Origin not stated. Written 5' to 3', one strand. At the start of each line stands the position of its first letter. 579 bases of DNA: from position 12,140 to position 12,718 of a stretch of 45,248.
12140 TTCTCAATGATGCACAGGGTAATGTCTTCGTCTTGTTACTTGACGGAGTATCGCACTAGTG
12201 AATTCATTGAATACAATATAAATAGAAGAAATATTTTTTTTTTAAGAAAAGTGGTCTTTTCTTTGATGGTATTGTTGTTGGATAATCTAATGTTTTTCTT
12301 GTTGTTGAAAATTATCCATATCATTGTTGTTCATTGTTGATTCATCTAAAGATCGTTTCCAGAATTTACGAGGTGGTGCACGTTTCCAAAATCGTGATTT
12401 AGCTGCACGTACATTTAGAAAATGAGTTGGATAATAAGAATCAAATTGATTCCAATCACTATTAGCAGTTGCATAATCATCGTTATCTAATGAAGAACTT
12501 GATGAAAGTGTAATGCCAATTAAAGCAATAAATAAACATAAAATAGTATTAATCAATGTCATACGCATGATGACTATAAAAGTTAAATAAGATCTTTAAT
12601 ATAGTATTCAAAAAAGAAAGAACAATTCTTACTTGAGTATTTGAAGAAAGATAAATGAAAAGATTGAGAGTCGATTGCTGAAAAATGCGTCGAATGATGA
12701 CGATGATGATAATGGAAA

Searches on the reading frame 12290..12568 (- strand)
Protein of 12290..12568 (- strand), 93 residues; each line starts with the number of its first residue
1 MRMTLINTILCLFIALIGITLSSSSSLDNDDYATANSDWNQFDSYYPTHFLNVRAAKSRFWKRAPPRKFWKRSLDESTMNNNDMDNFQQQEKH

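Call 16: search_protein_families(library=pfam, proteins=[window:12290-12568:-], max_evalue=10)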
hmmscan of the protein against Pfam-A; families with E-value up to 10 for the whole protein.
seq(93 aa): 1 family
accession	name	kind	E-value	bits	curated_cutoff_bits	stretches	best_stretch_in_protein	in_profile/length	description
PF04103.21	CD20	-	0.04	14.4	27.9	1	2-44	61-104/156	CD20-like family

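Call 48: find_homologous_proteins(query=window:12290-12568:-, max_evalue=1)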
Query seq(93 aa) (93 aa): 34 proteins with E <= 1 among 34 candidates.
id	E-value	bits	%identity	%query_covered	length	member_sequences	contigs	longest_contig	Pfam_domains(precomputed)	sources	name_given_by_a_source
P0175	4.0e-57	208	100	100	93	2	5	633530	-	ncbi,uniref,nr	ncbi:unnamed protein product [Adineta steineri]|uniref:Uncharacterized protein n=1 Tax=Adineta stein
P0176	3.3e-43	163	80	100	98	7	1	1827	-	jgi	-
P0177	5.4e-41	156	79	98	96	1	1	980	-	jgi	-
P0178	7.0e-39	149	75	100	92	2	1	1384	-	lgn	-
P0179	2.2e-36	141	69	100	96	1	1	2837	-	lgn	-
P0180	3.1e-36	141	70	100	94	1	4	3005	-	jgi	jgi:hypothetical protein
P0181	3.8e-36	141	70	100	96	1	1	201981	-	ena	-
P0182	2.2e-35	138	71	100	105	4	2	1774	-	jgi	jgi:hypothetical protein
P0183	3.4e-35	138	70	100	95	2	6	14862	-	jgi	jgi:hypothetical protein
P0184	1.2e-34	136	68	98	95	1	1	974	-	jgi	-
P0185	1.0e-33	133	77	85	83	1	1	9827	-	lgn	-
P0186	1.6e-33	132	66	97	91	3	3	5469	-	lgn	-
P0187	3.4e-33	131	68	100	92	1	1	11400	-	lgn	-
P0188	1.4e-31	126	65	100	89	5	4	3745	-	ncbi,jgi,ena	jgi:hypothetical protein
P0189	5.1e-31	124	59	100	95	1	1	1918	-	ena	-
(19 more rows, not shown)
